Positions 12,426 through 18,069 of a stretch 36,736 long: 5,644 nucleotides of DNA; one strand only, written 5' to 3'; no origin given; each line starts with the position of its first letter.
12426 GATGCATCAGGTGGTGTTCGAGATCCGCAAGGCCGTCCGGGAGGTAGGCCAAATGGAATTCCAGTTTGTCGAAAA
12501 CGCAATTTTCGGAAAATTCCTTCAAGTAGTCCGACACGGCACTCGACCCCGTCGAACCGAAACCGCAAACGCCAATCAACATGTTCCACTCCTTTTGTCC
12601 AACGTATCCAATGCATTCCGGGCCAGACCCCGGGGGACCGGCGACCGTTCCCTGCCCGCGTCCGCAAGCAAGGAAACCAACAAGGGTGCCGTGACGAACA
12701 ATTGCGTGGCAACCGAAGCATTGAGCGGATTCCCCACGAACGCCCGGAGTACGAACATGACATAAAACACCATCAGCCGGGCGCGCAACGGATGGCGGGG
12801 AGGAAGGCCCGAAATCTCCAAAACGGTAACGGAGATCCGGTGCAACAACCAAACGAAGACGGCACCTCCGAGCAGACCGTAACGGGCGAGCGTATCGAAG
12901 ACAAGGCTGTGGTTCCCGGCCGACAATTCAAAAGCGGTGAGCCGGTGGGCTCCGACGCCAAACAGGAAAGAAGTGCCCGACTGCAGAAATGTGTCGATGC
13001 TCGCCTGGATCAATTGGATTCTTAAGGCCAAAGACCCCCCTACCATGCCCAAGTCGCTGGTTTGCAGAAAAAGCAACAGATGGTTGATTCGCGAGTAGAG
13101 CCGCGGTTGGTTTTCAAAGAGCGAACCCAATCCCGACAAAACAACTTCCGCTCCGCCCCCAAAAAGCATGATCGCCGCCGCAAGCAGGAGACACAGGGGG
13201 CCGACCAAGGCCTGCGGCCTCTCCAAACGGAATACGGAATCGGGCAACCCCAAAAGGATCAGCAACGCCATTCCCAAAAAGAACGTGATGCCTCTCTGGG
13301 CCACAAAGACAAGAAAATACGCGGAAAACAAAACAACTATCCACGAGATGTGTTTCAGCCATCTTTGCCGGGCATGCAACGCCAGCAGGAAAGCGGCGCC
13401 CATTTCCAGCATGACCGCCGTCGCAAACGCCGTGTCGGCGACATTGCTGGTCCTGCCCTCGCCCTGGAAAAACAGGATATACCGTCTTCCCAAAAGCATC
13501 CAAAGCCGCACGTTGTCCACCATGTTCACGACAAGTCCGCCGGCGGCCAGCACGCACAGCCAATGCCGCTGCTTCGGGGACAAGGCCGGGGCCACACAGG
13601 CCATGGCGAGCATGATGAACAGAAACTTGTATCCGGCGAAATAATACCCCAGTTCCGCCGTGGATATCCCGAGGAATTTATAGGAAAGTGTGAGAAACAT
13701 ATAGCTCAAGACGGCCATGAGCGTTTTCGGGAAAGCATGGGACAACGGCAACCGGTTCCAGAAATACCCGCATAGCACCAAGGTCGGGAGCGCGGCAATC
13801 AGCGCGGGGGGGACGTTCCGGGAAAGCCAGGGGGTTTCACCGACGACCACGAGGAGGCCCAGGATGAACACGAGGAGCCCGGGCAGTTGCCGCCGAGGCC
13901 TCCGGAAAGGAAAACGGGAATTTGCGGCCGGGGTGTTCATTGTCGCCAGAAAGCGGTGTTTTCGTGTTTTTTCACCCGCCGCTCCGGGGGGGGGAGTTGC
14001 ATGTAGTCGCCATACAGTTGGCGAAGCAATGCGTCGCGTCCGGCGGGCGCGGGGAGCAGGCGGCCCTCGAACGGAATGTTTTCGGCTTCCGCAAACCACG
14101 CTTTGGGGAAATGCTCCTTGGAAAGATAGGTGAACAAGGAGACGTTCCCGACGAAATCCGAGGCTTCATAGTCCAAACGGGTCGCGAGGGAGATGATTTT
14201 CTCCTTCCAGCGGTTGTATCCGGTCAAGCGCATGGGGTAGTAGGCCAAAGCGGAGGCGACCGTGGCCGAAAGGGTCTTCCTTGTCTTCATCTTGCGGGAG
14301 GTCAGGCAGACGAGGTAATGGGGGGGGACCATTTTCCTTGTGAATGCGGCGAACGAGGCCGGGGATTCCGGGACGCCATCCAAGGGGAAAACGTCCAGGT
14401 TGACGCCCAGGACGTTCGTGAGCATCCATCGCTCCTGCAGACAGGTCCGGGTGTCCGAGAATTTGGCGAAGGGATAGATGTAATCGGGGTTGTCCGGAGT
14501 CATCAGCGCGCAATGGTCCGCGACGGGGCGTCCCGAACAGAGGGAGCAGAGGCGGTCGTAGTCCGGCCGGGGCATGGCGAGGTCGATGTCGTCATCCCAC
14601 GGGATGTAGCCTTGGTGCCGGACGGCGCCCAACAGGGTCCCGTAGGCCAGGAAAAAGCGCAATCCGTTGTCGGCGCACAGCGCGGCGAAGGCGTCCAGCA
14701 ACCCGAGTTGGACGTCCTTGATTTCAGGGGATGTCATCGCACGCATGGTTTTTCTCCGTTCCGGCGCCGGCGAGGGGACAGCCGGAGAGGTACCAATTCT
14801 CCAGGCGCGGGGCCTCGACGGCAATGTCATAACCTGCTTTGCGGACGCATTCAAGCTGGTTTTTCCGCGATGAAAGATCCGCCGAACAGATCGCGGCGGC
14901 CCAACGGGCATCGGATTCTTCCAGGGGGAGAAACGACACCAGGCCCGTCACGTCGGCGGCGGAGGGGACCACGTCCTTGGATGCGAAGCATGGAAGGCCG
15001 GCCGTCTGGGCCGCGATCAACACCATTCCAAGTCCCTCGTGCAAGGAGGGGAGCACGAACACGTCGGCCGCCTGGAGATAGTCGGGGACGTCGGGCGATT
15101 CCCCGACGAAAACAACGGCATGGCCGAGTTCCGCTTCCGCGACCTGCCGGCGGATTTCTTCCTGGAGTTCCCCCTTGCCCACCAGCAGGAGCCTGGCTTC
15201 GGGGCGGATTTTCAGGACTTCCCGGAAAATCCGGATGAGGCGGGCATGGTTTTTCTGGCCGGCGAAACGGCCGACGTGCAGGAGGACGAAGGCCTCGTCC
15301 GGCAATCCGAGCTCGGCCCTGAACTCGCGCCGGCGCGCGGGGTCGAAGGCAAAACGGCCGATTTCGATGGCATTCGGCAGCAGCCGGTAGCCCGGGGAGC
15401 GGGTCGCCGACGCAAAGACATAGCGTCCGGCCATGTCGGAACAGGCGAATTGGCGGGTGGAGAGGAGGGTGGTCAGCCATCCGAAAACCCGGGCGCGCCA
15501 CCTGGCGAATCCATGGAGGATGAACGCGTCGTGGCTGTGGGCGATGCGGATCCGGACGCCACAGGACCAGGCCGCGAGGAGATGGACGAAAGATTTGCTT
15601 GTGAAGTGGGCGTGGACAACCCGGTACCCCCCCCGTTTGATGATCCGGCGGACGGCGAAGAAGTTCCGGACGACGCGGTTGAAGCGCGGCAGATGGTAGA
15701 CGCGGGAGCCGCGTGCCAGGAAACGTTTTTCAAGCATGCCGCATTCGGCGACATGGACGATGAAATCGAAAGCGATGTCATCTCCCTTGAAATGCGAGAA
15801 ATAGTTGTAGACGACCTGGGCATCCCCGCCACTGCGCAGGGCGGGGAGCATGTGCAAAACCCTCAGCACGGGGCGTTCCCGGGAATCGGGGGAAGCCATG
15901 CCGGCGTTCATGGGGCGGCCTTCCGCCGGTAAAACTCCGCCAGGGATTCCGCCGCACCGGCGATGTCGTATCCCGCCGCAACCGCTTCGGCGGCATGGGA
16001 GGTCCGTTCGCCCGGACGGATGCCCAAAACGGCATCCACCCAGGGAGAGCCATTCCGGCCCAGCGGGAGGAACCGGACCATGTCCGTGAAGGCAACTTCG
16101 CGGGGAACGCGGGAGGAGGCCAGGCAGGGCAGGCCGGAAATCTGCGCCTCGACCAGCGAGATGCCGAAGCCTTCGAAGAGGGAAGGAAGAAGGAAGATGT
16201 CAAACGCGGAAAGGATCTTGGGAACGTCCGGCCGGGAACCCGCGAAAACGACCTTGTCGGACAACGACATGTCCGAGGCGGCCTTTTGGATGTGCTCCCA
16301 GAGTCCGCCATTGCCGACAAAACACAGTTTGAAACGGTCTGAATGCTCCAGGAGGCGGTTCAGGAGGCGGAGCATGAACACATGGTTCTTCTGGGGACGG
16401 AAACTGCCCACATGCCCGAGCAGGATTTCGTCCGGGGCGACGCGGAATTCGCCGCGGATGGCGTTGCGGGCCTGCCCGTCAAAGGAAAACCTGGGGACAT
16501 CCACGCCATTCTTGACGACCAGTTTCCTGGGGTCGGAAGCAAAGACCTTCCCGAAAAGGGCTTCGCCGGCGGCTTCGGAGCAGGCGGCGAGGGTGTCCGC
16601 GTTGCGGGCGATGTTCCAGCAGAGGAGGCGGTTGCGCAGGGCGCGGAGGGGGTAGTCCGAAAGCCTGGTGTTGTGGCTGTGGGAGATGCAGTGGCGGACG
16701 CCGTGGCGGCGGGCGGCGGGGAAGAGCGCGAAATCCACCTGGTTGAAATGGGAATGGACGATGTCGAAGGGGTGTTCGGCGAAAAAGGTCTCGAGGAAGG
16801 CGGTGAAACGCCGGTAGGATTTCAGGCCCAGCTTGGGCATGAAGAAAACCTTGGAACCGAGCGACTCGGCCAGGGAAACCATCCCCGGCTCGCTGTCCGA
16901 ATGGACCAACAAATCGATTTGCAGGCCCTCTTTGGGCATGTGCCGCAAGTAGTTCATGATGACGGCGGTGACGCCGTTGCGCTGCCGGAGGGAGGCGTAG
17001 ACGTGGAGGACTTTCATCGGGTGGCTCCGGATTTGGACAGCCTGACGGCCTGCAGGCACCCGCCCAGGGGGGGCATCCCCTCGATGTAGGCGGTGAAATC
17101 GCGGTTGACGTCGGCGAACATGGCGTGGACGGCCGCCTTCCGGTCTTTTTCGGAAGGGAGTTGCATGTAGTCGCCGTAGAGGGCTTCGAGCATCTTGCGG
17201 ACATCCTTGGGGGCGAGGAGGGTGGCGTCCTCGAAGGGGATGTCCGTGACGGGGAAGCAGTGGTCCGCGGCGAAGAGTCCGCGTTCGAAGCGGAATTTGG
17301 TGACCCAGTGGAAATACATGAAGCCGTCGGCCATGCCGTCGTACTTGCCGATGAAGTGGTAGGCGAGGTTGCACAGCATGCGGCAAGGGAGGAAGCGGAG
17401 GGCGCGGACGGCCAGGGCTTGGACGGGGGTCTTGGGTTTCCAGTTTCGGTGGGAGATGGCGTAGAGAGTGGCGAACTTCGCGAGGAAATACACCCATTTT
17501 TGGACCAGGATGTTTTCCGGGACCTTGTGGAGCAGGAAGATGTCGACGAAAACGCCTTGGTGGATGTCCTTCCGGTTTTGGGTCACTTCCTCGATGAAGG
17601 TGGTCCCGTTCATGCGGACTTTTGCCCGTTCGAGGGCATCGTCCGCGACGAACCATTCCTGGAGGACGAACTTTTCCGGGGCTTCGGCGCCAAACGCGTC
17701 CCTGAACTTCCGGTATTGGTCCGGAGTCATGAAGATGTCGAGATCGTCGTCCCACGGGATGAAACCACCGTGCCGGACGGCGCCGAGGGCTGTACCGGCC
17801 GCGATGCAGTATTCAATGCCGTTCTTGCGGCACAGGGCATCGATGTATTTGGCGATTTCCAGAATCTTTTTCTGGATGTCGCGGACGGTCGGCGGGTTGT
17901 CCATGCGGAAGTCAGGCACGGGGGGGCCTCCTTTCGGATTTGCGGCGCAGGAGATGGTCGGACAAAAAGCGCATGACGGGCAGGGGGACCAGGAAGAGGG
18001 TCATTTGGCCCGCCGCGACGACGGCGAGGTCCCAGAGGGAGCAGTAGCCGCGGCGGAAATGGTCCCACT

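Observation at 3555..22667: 19-gene unidirectional glycan operon combining a Wzx/Wzy pathway with teichoic-acid-type glycerol-phosphate chemistry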

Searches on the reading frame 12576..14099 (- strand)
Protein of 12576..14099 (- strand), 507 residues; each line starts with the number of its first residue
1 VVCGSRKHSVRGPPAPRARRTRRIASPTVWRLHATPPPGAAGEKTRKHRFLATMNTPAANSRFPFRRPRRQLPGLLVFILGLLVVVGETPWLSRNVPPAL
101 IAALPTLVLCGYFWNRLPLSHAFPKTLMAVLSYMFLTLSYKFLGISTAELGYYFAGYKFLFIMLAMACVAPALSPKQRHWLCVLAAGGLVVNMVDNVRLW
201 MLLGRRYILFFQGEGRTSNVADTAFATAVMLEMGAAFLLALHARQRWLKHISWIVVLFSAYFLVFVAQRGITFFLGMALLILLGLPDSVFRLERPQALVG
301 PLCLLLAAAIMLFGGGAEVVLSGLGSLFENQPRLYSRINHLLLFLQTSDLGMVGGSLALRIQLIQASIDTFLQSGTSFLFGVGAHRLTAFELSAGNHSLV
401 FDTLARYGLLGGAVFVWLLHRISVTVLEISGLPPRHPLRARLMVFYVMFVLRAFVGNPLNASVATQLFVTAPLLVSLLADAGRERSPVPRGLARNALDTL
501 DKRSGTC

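Call 4: search_protein_families(library=pfam, proteins=[window:12576-14099:-], max_evalue=0.01)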
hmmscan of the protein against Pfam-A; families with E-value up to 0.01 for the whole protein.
window:12576-14099:- (507 aa): 0 families

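Call 8: search_protein_families(library=ncbifam, proteins=[window:12576-13940:-], max_evalue=0.01)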
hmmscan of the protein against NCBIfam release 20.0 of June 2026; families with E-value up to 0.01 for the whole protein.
window:12576-13940:- (454 aa): 0 families

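Call 69: search_protein_families(library=pfam, proteins=[window:12576-13940:-], max_evalue=10)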
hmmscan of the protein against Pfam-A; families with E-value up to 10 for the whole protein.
window:12576-13940:- (454 aa): 1 family
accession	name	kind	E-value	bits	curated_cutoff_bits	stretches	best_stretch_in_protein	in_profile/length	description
PF25425.1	YfjL_N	-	0.13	13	27.8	1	389-413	12-36/97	YfjL-like, N-terminal domain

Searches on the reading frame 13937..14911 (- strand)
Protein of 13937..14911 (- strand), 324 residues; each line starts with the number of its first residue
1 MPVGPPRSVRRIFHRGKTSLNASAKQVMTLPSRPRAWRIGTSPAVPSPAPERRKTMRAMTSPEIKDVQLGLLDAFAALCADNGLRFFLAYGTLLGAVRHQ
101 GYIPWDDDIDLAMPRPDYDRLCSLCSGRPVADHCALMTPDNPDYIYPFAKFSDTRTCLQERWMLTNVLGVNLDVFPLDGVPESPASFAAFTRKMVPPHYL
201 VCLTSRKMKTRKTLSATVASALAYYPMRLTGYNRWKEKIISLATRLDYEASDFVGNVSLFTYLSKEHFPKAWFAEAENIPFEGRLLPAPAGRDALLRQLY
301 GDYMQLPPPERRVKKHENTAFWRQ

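Call 5: search_protein_families(library=pfam, proteins=[window:13937-14911:-], max_evalue=0.01)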
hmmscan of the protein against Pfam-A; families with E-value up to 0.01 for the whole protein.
window:13937-14911:- (324 aa): 1 family
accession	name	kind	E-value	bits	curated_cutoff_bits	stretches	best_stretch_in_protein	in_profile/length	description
PF04991.19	LicD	-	3.1e-43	148.9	22.6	1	79-301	1-227/227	LicD family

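Call 9: search_protein_families(library=ncbifam, proteins=[window:13937-14746:-], max_evalue=0.01)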
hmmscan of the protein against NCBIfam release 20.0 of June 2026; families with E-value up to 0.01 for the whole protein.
window:13937-14746:- (269 aa): 1 family
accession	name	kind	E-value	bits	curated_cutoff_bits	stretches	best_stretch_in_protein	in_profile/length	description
NF045866.1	GGPL_Ptran_Mf1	equivalog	2.9e-18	66.8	225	1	14-252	6-225/240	diacylglycerol cholinephosphotransferase Mf1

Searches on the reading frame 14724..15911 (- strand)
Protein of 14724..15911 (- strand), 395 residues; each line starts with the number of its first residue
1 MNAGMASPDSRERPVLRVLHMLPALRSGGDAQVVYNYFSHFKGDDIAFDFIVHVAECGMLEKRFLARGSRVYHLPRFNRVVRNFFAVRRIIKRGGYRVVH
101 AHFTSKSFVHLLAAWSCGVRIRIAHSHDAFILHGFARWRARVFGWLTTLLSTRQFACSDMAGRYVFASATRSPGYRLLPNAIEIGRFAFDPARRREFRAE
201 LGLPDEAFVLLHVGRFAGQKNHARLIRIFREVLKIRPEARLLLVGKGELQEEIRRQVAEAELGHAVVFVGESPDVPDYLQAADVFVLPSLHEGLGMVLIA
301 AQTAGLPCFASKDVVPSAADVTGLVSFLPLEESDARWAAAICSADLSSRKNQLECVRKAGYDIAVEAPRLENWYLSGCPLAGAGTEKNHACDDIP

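Call 5: search_protein_families(library=pfam, proteins=[window:14724-15911:-], max_evalue=0.01)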
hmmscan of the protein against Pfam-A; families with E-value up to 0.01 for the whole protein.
window:14724-15911:- (395 aa): 5 families
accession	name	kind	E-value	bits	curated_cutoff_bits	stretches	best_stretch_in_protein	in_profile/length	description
PF00534.26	Glycos_transf_1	-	1.7e-28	99.7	26.4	1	194-312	2-123/172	Glycosyl transferases group 1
PF13692.12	Glyco_trans_1_4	-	7.3e-25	88.3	27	1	208-342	2-137/142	Glycosyl transferases group 1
PF13439.12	Glyco_transf_4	-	6.7e-07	29.9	28.5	1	29-182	3-166/170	Glycosyltransferase Family 4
PF20706.3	GT4-conflict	-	7.1e-07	29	26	1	204-312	194-312/385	Family 4 Glycosyltransferase in conflict systems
PF13579.12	Glyco_trans_4_4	-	8.1e-05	23.4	29.7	1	66-180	37-157/158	Glycosyl transferase 4-like domain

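Call 9: search_protein_families(library=ncbifam, proteins=[window:14724-15911:-], max_evalue=0.01)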
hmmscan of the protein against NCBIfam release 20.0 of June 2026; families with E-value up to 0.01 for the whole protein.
window:14724-15911:- (395 aa): 33 families (the best 25 are shown)
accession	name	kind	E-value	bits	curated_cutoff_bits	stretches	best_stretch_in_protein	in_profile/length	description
TIGR03088.1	stp2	hypoth_equivalog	9.2e-30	103.9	409.05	1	18-311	4-302/374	TIGR03088 family PEP-CTERM/XrtA system glycosyltransferase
TIGR03999.1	thiol_BshA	equivalog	1.5e-19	70.2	273.7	1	178-312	172-303/375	N-acetyl-alpha-D-glucosaminyl L-malate synthase BshA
TIGR04047.1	MSMEG_0565_glyc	hypoth_equivalog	1e-16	61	259.85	1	79-318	71-312/373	MSMEG_0565 family glycosyltransferase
NF047684.1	TeichurnBiosyTuaC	equivalog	6.4e-16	58.3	550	1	176-311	188-319/391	teichuronic acid biosynthesis protein TuaC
TIGR04157.1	glyco_rSAM_CFB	subfamily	5.7e-15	55.2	400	1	177-312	197-331/406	TIGR04157 family glycosyltransferase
TIGR04063.1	stp3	hypoth_equivalog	1.2e-14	54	442.05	1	177-292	184-300/397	TIGR04063 family PEP-CTERM/XrtA system glycosyltransferase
NF012034.0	PRK15490.1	equivalog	4.5e-14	51.8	813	1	212-314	403-505/578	Vi polysaccharide biosynthesis glycosyltransferase TviE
TIGR03449.1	mycothiol_MshA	equivalog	1.6e-12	47.1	462.5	1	188-341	201-363/406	D-inositol-3-phosphate glycosyltransferase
NF011726.0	PRK15179.1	equivalog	2.9e-12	45.7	733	1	209-310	519-620/694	Vi polysaccharide biosynthesis protein TviE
NF038298.1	EPS_HpsO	equivalog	3.6e-12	45.7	575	1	183-290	177-284/388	hormogonium polysaccharide biosynthesis glycosyltransferase HpsO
NF050063.1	ProtGlycPglJ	equivalog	2.7e-11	43.3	500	1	206-302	194-286/363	N-acetylgalactosamine-N,N'-diacetylbacillosaminyl-diphospho-undecaprenol 4-alpha-N-acetylgalactosaminyltransferase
NF041876.1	EPS_EpsE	equivalog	2.1e-10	40.4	400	1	204-311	211-325/389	exopolysaccharide biosynthesis GT4 family glycosyltransferase EpsE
NF049988.1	MGlcDAGSynMgs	equivalog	2.5e-10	40.3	400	1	178-315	181-323/398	alpha-monoglucosyldiacylglycerol synthase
NF007396.0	PRK09922.1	equivalog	3.6e-10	39.2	385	1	205-312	180-290/361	lipopolysaccharide 1,6-galactosyltransferase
TIGR02149.1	glgA_Coryne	subfamily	1.1e-09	37.9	302.4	1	179-312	175-314/391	glycogen synthase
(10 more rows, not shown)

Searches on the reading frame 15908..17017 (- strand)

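Call 9: search_protein_families(library=ncbifam, proteins=[window:15908-17017:-], max_evalue=0.01)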
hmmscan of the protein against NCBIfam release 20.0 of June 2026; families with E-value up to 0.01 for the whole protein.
window:15908-17017:- (369 aa): 30 families (the best 25 are shown)
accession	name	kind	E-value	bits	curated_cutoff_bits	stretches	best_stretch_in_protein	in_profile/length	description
TIGR03088.1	stp2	hypoth_equivalog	3.6e-26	92.1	409.05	1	14-301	14-302/374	TIGR03088 family PEP-CTERM/XrtA system glycosyltransferase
TIGR03999.1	thiol_BshA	equivalog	1.5e-19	70.1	273.7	1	139-302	144-303/375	N-acetyl-alpha-D-glucosaminyl L-malate synthase BshA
TIGR03449.1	mycothiol_MshA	equivalog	1.7e-17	63.4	462.5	1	81-366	100-403/406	D-inositol-3-phosphate glycosyltransferase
TIGR04047.1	MSMEG_0565_glyc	hypoth_equivalog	3.6e-17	62.5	259.85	1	70-365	74-373/373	MSMEG_0565 family glycosyltransferase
NF011726.0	PRK15179.1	equivalog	1.9e-11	43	733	1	166-301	485-621/694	Vi polysaccharide biosynthesis protein TviE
TIGR04063.1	stp3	hypoth_equivalog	6.7e-11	41.7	442.05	1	129-276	147-294/397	TIGR04063 family PEP-CTERM/XrtA system glycosyltransferase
NF012034.0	PRK15490.1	equivalog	1.1e-10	40.6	813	1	197-301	398-502/578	Vi polysaccharide biosynthesis glycosyltransferase TviE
NF038295.1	EPS_HpsP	equivalog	6.5e-10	38.6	550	1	149-304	162-320/388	hormogonium polysaccharide biosynthesis glycosyltransferase HpsP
NF050063.1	ProtGlycPglJ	equivalog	4.6e-09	35.9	500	1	124-292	129-286/363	N-acetylgalactosamine-N,N'-diacetylbacillosaminyl-diphospho-undecaprenol 4-alpha-N-acetylgalactosaminyltransferase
NF047684.1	TeichurnBiosyTuaC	equivalog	7.6e-09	35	550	1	166-302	188-320/391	teichuronic acid biosynthesis protein TuaC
NF038298.1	EPS_HpsO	equivalog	1e-08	34.4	575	1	139-279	146-283/388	hormogonium polysaccharide biosynthesis glycosyltransferase HpsO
TIGR04157.1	glyco_rSAM_CFB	subfamily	1.7e-08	33.9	400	1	140-302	170-331/406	TIGR04157 family glycosyltransferase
NF007396.0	PRK09922.1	equivalog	2.8e-08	33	385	1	216-302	200-290/361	lipopolysaccharide 1,6-galactosyltransferase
NF038229.1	Glyco4_Geo_Pelo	equivalog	3.4e-08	32.9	400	1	136-301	106-267/338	GPMC system family 4 glycosyltransferase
TIGR02149.1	glgA_Coryne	subfamily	4.1e-08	32.8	302.4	1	82-302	82-314/391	glycogen synthase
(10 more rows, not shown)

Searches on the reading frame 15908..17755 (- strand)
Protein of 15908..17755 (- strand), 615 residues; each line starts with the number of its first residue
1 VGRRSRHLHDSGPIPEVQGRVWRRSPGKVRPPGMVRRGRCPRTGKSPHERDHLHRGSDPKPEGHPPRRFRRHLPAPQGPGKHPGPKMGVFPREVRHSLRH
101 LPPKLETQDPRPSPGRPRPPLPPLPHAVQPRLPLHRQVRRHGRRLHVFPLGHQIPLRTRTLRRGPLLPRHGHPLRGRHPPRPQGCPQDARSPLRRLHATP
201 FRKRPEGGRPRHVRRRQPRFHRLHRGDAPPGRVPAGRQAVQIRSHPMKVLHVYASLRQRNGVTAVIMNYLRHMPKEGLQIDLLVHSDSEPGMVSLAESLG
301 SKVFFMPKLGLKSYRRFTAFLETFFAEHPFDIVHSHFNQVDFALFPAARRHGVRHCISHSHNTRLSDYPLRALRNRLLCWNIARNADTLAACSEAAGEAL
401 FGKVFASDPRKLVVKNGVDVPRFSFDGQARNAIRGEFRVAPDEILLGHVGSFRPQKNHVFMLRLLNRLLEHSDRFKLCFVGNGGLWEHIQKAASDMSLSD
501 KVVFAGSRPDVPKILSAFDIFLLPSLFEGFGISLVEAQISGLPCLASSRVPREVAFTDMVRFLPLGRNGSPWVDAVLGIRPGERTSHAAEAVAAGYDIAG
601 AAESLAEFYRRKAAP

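Call 5: search_protein_families(library=pfam, proteins=[window:15908-17755:-], max_evalue=0.01)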
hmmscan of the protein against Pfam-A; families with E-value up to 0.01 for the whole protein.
window:15908-17755:- (615 aa): 5 families
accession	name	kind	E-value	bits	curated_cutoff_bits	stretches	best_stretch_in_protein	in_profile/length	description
PF00534.26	Glycos_transf_1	-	7.9e-22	78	26.4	1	431-548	3-123/172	Glycosyl transferases group 1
PF13692.12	Glyco_trans_1_4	-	6e-21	75.6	27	1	445-553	3-113/142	Glycosyl transferases group 1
PF13439.12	Glyco_transf_4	-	9.8e-14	52.2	28.5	1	260-420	2-168/170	Glycosyltransferase Family 4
PF13579.12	Glyco_trans_4_4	-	2.4e-11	44.7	29.7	1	260-416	1-157/158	Glycosyl transferase 4-like domain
PF20706.3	GT4-conflict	-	0.0014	18.1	26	1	504-549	268-313/385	Family 4 Glycosyltransferase in conflict systems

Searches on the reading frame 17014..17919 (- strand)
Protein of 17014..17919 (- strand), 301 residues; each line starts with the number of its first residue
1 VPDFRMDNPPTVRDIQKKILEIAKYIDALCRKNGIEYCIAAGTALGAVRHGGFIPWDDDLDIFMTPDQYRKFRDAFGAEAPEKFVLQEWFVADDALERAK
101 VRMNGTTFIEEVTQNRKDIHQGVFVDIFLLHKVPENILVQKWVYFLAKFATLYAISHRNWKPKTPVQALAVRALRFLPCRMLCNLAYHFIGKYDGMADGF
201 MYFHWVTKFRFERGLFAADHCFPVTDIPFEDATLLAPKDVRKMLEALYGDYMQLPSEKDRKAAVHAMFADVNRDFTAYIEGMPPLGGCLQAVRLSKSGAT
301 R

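Call 5: search_protein_families(library=pfam, proteins=[window:17014-17919:-], max_evalue=0.01)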
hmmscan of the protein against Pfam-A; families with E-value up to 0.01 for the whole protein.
window:17014-17919:- (301 aa): 1 family
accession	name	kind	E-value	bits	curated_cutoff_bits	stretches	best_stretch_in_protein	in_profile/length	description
PF04991.19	LicD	-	4.5e-35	122.2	22.6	1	30-249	1-227/227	LicD family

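Call 9: search_protein_families(library=ncbifam, proteins=[window:17014-17919:-], max_evalue=0.01)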
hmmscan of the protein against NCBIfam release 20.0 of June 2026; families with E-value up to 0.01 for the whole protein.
window:17014-17919:- (301 aa): 1 family
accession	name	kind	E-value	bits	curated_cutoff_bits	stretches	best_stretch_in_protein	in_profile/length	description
NF045866.1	GGPL_Ptran_Mf1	equivalog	2e-22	80.5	225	1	16-258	2-228/240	diacylglycerol cholinephosphotransferase Mf1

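Call 94: search_solved_structures(query=window:17014-17919:-, max_evalue=0.01, show_alignments=1)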
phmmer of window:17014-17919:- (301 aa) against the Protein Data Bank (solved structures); distinct sequences matched with E-value up to 0.01: 1.
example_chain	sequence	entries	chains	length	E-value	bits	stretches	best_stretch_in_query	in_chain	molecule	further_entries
6kaj_A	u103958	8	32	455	2.3e-07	34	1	18-98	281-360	Fukutin-related protein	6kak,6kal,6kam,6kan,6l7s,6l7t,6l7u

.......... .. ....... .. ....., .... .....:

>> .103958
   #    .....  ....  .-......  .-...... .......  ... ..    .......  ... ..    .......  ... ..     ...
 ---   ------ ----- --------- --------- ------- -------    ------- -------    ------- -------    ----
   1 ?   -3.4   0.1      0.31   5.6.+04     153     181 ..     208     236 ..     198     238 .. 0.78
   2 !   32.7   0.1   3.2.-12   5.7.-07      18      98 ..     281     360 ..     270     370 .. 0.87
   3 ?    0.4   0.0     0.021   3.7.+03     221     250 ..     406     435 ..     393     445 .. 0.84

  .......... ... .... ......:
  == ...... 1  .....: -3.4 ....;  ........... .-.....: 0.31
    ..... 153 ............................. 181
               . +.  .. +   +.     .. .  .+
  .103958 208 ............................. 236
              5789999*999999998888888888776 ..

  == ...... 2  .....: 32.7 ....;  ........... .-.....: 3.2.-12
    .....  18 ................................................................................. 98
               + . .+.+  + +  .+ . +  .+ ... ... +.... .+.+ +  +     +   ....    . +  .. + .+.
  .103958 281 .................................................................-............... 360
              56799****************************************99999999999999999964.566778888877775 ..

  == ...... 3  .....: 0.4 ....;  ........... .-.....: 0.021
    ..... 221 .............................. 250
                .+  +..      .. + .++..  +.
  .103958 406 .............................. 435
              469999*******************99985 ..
